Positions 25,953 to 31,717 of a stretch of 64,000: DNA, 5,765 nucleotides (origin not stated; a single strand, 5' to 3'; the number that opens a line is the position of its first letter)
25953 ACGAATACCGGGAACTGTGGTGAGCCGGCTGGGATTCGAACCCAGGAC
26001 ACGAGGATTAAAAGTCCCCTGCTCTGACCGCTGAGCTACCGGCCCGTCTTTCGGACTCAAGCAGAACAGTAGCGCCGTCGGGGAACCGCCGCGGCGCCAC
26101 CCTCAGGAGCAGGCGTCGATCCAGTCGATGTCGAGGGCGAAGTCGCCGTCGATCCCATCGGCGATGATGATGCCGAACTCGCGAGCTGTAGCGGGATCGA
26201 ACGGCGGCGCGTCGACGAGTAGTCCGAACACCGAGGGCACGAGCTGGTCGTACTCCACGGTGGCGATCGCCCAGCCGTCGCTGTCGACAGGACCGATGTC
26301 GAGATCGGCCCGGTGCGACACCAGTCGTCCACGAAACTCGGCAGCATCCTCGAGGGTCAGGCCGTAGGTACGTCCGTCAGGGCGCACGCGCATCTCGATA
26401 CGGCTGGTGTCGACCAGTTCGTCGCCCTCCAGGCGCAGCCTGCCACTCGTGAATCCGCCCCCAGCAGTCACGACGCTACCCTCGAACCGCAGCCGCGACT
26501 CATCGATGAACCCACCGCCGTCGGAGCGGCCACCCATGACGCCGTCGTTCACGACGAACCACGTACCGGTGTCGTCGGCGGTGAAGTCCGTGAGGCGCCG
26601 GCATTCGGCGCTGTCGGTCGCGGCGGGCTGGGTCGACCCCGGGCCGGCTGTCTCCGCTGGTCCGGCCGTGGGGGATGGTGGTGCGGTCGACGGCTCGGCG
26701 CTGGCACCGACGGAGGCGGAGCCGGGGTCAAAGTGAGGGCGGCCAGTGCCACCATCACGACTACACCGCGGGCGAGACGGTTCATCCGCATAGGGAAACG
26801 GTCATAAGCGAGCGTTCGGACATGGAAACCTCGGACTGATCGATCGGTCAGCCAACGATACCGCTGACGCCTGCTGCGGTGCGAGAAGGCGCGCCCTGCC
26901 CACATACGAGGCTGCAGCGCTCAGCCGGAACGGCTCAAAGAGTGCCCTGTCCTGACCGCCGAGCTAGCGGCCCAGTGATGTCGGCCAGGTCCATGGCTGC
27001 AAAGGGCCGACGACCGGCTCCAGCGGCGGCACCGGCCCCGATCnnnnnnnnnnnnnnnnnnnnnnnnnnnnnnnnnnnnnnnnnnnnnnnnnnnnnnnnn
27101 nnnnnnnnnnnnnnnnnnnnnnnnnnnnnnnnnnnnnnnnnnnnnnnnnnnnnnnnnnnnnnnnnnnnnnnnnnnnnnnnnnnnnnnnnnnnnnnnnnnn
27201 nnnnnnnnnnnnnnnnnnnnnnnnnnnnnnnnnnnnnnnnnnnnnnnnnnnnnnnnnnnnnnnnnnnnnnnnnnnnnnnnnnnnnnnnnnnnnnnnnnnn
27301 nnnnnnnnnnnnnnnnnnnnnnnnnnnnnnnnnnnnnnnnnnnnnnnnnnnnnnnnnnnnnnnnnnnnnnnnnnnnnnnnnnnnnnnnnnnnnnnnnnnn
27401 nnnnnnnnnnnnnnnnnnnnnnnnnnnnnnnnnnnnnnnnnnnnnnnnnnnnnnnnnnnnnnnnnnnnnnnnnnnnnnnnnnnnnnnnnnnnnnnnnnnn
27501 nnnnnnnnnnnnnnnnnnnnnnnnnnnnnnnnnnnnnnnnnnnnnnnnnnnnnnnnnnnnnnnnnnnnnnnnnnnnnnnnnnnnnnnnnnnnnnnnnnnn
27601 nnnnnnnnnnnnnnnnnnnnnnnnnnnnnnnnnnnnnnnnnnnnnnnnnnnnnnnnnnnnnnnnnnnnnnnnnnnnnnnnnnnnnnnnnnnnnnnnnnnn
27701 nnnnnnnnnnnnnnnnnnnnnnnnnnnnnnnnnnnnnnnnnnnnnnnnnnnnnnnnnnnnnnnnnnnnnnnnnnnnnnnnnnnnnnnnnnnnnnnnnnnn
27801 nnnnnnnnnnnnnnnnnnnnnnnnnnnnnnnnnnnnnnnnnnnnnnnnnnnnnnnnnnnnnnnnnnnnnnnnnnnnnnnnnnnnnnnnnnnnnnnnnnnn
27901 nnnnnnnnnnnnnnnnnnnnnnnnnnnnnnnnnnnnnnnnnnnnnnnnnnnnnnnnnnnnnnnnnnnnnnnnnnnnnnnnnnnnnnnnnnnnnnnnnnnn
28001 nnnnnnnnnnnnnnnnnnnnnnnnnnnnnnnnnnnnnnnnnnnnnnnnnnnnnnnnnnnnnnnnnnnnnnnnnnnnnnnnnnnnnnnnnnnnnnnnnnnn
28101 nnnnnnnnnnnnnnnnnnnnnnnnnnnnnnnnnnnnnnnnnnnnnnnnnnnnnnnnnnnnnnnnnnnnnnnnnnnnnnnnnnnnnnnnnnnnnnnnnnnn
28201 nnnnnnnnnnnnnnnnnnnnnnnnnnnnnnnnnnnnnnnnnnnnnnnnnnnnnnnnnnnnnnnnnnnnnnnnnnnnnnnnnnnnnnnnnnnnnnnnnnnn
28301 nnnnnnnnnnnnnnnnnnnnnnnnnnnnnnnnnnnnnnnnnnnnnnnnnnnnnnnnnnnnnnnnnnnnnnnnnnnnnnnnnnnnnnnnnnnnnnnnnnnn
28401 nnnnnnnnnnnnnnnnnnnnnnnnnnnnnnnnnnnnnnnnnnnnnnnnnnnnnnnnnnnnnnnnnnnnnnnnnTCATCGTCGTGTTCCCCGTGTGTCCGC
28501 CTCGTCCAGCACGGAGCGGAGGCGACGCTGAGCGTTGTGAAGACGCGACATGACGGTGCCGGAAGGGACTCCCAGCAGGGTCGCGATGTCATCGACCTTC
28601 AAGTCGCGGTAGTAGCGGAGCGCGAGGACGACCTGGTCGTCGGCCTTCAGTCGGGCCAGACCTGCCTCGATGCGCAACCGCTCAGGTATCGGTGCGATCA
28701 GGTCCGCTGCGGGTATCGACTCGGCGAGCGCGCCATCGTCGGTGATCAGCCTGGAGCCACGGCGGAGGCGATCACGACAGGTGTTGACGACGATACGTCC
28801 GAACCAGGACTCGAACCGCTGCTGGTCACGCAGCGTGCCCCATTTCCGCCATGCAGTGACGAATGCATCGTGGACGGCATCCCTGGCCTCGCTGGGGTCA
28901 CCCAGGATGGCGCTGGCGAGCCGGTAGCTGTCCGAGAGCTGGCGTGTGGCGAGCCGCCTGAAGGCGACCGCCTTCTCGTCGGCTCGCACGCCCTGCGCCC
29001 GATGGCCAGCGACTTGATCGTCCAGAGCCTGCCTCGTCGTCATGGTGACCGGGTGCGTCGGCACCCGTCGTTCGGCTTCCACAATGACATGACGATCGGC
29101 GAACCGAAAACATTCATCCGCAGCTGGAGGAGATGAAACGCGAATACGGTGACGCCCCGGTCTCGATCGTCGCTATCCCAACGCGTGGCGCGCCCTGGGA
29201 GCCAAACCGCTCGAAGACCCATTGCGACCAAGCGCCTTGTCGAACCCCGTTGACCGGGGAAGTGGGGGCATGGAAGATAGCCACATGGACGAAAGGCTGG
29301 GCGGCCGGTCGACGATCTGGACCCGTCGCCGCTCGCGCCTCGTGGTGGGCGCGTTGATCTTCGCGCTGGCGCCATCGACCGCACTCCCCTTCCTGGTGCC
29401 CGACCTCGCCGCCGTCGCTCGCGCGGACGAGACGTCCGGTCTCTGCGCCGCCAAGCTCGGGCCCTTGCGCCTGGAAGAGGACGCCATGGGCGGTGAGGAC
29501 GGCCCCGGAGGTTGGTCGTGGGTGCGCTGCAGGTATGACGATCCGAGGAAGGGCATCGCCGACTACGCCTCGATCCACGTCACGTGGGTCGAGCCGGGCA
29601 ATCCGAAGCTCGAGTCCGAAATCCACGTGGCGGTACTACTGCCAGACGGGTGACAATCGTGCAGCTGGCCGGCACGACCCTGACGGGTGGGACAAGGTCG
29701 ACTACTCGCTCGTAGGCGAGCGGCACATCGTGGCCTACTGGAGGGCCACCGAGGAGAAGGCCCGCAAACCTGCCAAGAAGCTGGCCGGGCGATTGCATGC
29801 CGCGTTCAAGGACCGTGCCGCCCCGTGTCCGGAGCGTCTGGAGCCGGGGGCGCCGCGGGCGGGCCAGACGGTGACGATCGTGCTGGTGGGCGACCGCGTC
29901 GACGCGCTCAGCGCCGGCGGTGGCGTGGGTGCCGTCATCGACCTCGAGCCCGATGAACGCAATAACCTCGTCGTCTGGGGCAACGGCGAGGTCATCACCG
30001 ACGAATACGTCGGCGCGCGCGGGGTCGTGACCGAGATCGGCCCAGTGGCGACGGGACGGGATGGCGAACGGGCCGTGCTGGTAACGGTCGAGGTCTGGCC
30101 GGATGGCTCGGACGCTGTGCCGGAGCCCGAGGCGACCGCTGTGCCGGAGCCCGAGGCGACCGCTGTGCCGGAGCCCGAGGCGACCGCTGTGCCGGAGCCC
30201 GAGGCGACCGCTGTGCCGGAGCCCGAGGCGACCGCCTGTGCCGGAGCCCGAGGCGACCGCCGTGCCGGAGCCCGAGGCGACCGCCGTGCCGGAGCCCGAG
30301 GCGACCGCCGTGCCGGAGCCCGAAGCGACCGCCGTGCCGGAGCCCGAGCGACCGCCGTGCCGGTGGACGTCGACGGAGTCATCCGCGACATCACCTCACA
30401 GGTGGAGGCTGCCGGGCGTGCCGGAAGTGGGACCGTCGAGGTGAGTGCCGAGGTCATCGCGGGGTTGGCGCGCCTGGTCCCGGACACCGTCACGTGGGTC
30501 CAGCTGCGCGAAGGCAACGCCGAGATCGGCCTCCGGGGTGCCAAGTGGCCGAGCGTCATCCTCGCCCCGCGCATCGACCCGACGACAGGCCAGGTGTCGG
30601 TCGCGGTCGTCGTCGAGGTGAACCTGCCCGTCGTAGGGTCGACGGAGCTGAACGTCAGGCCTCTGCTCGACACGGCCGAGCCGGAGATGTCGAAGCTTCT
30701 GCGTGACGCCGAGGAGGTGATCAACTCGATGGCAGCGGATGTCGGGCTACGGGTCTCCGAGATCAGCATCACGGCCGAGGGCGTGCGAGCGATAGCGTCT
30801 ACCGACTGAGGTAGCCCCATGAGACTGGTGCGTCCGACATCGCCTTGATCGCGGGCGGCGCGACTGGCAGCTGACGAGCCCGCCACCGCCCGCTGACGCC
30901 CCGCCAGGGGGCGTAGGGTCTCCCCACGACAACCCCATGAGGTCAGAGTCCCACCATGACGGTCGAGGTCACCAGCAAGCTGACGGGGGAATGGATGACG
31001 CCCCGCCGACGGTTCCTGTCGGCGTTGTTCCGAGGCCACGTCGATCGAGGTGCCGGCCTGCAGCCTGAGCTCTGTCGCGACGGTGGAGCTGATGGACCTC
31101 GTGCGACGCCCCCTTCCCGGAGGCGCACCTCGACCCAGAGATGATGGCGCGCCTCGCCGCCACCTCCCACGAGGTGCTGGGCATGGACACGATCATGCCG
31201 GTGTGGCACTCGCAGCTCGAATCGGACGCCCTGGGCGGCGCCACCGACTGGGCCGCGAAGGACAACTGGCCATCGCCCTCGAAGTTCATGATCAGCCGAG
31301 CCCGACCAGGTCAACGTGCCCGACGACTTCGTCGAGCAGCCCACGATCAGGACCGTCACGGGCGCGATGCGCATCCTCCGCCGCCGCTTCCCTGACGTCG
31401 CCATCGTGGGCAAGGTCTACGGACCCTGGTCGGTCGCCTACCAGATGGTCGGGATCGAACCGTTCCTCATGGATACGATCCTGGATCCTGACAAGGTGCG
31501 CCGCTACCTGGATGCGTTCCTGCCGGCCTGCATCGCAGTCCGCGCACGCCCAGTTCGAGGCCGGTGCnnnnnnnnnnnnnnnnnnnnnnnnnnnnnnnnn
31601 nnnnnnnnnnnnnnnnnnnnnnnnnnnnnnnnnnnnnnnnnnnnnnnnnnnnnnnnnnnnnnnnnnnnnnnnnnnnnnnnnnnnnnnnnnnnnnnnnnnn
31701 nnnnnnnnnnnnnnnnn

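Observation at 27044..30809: ECF sigma / beta-propeller anti-sigma pair divergent from a gene carrying a 24-bp x 10 (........)n tandem repeat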

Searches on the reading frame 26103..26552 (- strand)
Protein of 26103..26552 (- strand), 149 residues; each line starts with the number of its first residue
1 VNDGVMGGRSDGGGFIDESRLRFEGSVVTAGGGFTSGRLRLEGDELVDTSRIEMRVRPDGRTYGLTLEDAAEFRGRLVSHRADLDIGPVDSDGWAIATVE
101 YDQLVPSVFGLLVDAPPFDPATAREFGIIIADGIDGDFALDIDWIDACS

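Call 5: search_protein_families(library=pfam, proteins=[window:26103-26552:-], max_evalue=0.1)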
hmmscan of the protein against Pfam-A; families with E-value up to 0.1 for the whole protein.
window:26103-26552:- (149 aa): 1 family
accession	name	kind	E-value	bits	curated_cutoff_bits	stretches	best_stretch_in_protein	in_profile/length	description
PF08547.18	CIA30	-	1.5e-21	77.5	24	1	1-142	15-157/157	Complex I intermediate-associated protein 30 (CIA30)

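Call 6: search_protein_families(library=ncbifam, proteins=[window:26103-26552:-], max_evalue=0.1)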
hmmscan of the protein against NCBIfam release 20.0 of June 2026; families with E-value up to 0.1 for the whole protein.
window:26103-26552:- (149 aa): 0 families

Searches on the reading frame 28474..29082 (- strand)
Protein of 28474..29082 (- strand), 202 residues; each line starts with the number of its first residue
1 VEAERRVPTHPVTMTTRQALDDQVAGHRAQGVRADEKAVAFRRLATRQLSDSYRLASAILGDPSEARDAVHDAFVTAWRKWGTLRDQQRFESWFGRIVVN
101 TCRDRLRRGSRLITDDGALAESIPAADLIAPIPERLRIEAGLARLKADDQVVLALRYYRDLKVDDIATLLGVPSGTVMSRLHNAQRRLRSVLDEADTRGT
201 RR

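Call 5: search_protein_families(library=pfam, proteins=[window:28474-29082:-], max_evalue=0.1)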
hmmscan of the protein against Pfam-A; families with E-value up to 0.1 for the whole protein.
window:28474-29082:- (202 aa): 7 families
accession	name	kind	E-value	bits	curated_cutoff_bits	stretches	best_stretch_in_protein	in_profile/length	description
PF04542.20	Sigma70_r2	-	3.3e-14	52.9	24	1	49-111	6-70/71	Sigma-70 region 2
PF08281.18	Sigma70_r4_2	-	1.4e-10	41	25.7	1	136-187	2-53/54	Sigma-70, region 4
PF04545.22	Sigma70_r4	-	6.4e-10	38.8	24.1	1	142-189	2-49/50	Sigma-70, region 4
PF13384.12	HTH_23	-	0.015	15.5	24.6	1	153-183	9-40/50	Homeodomain-like domain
PF07638.17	Sigma70_ECF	-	0.022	15.1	21.1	1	96-190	85-181/185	ECF sigma factor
PF02001.22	DUF134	-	0.032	15.2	27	1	139-189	29-79/98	Protein of unknown function DUF134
PF04967.18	HTH_10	-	0.038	14.2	23.1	1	159-188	22-51/53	HTH DNA binding domain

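Call 6: search_protein_families(library=ncbifam, proteins=[window:28474-29082:-], max_evalue=0.1)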
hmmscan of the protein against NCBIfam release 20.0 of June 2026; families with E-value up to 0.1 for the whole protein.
window:28474-29082:- (202 aa): 82 families (the best 25 are shown)
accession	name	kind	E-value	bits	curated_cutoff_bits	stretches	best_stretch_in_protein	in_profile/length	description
TIGR02983.1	SigE-fam_strep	subfamily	8.5e-29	100.5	141.55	1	37-194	4-160/162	SigE family RNA polymerase sigma factor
NF007225.0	PRK09643.1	equivalog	3.2e-25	89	190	1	37-199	25-189/204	RNA polymerase sigma factor SigM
NF004113.0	PRK05602.1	equivalog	3.6e-24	85.5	208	1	35-198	41-207/211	RNA polymerase sigma factor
TIGR02954.1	Sig70_famx3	hypoth_equivalog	1e-23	84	188.5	1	38-194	15-169/170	RNA polymerase sigma-70 factor, TIGR02954 family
NF008888.0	PRK11922.1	equivalog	2e-23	83.2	204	1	33-194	24-198/231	RNA polymerase sigma factor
NF053879.1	RNAPolSigSigVBac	equivalog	6.3e-22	78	190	1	45-195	10-158/160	RNA polymerase sigma factor SigV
TIGR02937.1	sigma70-ECF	superfamily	8.8e-21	74.2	42.9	1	40-191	2-164/165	sigma-70 family RNA polymerase sigma factor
NF007227.0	PRK09645.1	subfamily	2e-19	70.2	202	1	36-195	10-173/177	sigma-70 family RNA polymerase sigma factor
NF009171.0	PRK12518.1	equivalog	5.9e-19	68.6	208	1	37-194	25-186/191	RNA polymerase sigma factor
NF009166.1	PRK12513.1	equivalog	1.1e-17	64.4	206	1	38-195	21-189/193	RNA polymerase sigma factor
NF007223.0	PRK09641.1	equivalog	5.5e-17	62.2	209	1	30-193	10-185/187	RNA polymerase sigma factor SigW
TIGR02985.1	Sig70_bacteroi1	subfamily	4.3e-16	59.6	126.4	1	40-191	2-161/162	RNA polymerase sigma-70 factor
NF009185.0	PRK12533.1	equivalog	6.8e-16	58.6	248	1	26-196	16-197/231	RNA polymerase sigma factor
NF058625.1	sigma_PG0214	equivalog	8.9e-16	58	130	1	41-198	6-167/170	GFO_1088 family ECF-type sigma factor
TIGR02948.1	SigW_bacill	equivalog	5.3e-15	56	243.1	1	30-192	10-184/187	RNA polymerase sigma factor SigW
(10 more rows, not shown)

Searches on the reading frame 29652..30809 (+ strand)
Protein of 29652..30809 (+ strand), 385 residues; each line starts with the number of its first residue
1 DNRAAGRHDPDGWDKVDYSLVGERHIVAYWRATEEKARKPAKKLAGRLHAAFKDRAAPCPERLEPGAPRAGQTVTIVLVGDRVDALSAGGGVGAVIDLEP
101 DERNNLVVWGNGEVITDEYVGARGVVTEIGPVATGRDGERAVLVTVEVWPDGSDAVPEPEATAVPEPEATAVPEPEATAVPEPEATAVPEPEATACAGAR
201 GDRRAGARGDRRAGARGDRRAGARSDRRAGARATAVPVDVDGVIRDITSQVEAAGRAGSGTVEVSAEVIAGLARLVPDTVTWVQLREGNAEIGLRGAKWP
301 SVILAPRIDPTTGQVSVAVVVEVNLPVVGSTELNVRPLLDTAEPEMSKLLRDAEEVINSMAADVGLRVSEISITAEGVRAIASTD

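Call 5: search_protein_families(library=pfam, proteins=[window:29652-30809:+], max_evalue=0.1)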
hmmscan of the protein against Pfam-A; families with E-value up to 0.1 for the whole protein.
window:29652-30809:+ (385 aa): 2 families
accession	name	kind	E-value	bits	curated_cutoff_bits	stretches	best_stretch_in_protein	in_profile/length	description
PF02389.20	Cornifin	-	5.5e-06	27.1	34.8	1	155-192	36-73/135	Cornifin (SPRR) family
PF15999.10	DUF4774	-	0.0062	16.7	25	1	158-199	6-47/56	Domain of unknown function (DUF4774)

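Call 6: search_protein_families(library=ncbifam, proteins=[window:29652-30809:+], max_evalue=0.1)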
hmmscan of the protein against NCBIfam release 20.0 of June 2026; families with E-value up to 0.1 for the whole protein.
window:29652-30809:+ (385 aa): 3 families
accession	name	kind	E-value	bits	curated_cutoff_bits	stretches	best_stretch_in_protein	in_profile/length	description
NF033845.1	MSCRAMM_ClfB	exception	0.00085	17.4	999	1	154-226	545-613/871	MSCRAMM family adhesin clumping factor ClfB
NF037973.1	metallo_SslE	exception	0.0012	16.2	3000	1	152-194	41-87/1519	lipoprotein metalloprotease SslE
NF008084.0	PRK10819.1-5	equivalog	0.0023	17.8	315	1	143-192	52-99/249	TonB system transport protein TonB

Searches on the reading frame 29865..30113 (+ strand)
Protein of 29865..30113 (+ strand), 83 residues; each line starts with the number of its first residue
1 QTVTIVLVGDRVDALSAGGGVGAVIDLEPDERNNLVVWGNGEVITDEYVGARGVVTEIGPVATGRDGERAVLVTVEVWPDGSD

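Call 60: find_related_loci(query=A5, collection=metagenome_contigs, flank=6000)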
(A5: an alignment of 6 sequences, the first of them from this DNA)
Query A5 (83 aa) in metagenome_contigs; peptide patterns used: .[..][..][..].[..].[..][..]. (x = any residue, [..] = any of these).
600 stretches matched a pattern (row limit reached: there are more); 1 encode a relative of the query (tblastn E <= 1e-3); 1 distinct loci.
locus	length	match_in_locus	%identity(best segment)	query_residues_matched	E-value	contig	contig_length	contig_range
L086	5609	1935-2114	47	21-79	2e-11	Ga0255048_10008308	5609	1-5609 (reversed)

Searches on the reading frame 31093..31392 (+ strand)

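Call 35: search_protein_families(library=pfam, proteins=[window:31093-31392:+], max_evalue=0.01)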
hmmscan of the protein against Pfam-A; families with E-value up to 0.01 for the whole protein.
window:31093-31392:+ (100 aa): 1 family
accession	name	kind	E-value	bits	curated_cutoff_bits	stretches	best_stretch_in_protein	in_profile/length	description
PF01208.23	URO-D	-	0.00028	20.4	23.9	1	6-69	40-102/346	Uroporphyrinogen decarboxylase (URO-D)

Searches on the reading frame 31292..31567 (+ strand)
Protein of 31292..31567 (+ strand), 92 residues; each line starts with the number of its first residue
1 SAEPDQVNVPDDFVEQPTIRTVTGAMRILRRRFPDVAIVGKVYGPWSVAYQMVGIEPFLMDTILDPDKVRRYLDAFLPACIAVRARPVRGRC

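Call 35: search_protein_families(library=pfam, proteins=[window:31292-31567:+], max_evalue=0.01)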
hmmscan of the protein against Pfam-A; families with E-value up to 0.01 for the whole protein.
window:31292-31567:+ (92 aa): 1 family
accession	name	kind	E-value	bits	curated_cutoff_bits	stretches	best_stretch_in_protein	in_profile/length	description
PF01208.23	URO-D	-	2.8e-11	43.5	23.9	1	3-83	104-190/346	Uroporphyrinogen decarboxylase (URO-D)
